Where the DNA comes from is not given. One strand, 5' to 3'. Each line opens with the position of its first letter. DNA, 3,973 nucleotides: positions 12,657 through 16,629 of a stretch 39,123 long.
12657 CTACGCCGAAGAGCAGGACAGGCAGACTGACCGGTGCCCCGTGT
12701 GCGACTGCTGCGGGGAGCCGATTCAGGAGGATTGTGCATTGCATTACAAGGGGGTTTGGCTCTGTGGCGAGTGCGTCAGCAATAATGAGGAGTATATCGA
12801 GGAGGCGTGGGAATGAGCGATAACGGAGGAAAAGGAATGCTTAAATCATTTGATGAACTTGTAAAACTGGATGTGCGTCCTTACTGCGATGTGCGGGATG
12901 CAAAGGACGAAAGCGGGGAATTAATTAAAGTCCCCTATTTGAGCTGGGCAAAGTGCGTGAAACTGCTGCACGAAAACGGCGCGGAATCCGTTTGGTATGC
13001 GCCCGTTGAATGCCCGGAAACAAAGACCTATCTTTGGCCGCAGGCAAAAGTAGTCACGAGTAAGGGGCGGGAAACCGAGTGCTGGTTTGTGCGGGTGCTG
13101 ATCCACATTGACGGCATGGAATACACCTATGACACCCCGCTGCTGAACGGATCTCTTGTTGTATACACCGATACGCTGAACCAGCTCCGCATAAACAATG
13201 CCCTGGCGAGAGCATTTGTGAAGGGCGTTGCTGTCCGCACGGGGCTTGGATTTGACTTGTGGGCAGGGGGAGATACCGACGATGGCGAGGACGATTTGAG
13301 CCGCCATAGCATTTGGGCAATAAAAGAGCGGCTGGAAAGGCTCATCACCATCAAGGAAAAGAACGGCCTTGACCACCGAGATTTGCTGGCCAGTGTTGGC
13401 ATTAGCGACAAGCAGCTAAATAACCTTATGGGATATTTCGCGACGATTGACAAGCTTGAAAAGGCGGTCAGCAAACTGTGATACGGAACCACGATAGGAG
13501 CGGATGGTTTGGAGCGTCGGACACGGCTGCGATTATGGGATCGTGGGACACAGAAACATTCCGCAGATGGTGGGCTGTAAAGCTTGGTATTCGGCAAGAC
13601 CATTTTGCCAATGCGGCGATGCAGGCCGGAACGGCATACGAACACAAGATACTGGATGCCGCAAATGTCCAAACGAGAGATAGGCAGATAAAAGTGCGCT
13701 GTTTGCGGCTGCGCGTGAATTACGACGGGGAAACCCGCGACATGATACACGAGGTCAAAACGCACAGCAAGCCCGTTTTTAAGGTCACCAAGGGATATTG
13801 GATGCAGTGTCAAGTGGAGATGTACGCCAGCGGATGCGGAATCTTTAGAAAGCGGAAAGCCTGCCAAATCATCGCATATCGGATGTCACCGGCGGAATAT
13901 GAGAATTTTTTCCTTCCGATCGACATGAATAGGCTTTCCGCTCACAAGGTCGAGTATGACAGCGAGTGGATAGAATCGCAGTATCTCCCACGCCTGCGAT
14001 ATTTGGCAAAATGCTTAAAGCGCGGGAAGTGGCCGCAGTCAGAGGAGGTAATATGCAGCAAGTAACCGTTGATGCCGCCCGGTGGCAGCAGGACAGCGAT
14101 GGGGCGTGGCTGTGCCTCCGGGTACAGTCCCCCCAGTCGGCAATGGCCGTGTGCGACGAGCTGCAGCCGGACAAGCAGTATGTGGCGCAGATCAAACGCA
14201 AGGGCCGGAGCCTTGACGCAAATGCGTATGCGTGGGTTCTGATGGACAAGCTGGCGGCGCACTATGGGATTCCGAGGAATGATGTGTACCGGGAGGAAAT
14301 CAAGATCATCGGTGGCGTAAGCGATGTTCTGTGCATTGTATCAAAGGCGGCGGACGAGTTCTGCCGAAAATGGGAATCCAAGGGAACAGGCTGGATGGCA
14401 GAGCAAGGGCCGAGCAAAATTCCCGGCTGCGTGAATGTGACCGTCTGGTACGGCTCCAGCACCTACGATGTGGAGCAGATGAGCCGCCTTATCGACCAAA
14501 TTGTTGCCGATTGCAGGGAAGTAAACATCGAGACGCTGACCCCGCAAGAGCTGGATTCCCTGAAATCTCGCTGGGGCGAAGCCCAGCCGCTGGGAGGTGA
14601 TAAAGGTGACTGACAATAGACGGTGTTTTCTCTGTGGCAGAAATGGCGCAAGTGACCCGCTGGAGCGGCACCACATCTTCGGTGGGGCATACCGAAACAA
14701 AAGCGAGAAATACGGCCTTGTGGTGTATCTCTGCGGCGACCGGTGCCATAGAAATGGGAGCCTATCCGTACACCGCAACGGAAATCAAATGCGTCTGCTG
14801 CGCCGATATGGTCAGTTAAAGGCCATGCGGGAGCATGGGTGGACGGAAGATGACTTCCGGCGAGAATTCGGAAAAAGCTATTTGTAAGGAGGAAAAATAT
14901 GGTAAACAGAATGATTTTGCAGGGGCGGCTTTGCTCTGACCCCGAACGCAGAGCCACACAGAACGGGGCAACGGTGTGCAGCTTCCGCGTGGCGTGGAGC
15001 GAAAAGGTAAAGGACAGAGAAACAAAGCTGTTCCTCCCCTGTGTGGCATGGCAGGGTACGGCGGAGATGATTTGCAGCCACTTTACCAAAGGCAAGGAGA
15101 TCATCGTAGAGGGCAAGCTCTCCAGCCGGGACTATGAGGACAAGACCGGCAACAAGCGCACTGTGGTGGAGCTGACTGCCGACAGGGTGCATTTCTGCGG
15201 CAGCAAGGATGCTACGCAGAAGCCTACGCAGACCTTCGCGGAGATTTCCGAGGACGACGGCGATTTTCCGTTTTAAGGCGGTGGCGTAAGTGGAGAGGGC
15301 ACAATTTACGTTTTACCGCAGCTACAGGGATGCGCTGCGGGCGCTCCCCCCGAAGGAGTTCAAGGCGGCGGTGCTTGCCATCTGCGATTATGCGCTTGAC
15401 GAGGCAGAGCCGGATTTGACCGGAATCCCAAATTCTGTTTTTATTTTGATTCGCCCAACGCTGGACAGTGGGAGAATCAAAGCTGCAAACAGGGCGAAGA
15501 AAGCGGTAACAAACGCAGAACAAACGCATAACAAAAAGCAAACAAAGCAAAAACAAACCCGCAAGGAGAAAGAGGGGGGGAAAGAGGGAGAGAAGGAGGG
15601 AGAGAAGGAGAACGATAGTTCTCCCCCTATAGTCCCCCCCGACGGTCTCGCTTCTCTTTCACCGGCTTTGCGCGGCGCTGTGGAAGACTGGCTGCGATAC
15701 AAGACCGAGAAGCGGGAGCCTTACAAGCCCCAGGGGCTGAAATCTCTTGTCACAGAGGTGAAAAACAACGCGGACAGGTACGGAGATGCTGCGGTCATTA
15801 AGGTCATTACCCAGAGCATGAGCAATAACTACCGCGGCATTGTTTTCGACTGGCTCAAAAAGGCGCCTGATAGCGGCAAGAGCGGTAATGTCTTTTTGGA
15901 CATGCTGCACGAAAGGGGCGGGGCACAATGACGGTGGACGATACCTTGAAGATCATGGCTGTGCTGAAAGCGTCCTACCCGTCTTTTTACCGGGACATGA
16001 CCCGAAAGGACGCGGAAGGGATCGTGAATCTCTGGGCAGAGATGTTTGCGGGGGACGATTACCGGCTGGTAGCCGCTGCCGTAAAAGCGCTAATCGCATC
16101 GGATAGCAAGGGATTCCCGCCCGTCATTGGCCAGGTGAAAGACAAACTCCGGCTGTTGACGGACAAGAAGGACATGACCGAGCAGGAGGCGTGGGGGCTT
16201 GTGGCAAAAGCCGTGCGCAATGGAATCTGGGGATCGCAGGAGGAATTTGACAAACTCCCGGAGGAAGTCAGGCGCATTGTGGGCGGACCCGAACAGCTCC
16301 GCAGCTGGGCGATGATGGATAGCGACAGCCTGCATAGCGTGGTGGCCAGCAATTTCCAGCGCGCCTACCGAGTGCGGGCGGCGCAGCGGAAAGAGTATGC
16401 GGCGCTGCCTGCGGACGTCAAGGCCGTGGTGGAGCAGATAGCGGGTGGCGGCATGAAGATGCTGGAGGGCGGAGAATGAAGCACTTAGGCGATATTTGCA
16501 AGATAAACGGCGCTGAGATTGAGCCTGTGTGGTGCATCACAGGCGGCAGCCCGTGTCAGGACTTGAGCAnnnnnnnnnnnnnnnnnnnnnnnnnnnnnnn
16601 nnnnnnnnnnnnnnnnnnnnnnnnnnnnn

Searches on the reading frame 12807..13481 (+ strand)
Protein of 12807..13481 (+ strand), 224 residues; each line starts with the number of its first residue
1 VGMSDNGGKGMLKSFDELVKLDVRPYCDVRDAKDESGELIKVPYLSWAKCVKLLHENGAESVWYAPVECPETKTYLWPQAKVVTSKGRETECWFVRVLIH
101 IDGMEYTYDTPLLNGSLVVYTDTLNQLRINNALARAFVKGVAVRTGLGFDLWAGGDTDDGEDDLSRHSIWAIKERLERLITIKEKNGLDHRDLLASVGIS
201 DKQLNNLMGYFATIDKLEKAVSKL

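Call 16: search_protein_families(library=phrogs, proteins=[window:12807-13481:+], max_evalue=0.001)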
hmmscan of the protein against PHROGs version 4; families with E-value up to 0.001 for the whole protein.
window:12807-13481:+ (224 aa): 2 families
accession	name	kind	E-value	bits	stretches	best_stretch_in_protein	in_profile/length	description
phrog_659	-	DNA, RNA and nucleotide metabolism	2.1e-10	41.5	1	40-192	23-169/205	Sak-like ssDNA annealing protein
phrog_8492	-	DNA, RNA and nucleotide metabolism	2.1e-09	38.3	1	41-163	40-161/269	Sak-like ssDNA annealing protein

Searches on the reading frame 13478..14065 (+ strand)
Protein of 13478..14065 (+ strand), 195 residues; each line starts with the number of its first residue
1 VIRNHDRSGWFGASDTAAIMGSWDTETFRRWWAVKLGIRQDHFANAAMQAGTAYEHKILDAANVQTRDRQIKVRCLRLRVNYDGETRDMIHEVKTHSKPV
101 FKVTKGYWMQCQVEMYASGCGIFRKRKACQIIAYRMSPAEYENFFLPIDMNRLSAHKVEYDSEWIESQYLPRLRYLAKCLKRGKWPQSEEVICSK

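Call 16: search_protein_families(library=phrogs, proteins=[window:13478-14065:+], max_evalue=0.001)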
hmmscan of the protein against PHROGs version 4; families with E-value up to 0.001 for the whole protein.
window:13478-14065:+ (195 aa): 1 family
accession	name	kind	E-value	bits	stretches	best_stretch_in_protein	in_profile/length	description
phrog_434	-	DNA, RNA and nucleotide metabolism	4.6e-13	50.1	1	5-166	62-223/372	RecE-like recombination exonuclease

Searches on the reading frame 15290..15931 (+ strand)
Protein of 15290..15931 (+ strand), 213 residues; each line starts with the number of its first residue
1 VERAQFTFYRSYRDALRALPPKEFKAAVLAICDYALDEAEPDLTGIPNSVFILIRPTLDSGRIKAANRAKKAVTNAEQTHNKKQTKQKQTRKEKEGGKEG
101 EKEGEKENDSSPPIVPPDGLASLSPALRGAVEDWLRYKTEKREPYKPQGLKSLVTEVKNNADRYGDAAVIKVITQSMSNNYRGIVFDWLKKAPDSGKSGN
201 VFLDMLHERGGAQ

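Call 16: search_protein_families(library=phrogs, proteins=[window:15290-15931:+], max_evalue=0.001)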
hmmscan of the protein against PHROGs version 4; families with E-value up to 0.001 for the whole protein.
window:15290-15931:+ (213 aa): 3 families
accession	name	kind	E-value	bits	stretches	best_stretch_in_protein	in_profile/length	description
phrog_15768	-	unknown function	3e-16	61.1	1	4-96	3-100/228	-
phrog_16304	-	unknown function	1e-11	46.2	1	1-107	2-110/244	-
phrog_19415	-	unknown function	1.4e-05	26.2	1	1-93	3-95/224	-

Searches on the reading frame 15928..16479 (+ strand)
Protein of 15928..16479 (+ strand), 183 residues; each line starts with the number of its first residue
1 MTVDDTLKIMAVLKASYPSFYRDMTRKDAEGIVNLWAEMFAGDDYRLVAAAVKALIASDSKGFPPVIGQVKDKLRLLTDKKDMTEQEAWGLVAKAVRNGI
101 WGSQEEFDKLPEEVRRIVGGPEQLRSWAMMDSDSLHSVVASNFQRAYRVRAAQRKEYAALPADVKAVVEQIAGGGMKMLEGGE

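Call 16: search_protein_families(library=phrogs, proteins=[window:15928-16479:+], max_evalue=0.001)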
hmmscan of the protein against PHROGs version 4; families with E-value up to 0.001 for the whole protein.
window:15928-16479:+ (183 aa): 2 families
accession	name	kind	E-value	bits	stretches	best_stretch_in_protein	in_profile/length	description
phrog_9804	-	unknown function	1.2e-49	169.9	1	1-174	1-174/214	-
phrog_2289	-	DNA, RNA and nucleotide metabolism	0.00026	22.3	1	1-85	1-78/116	helicase loader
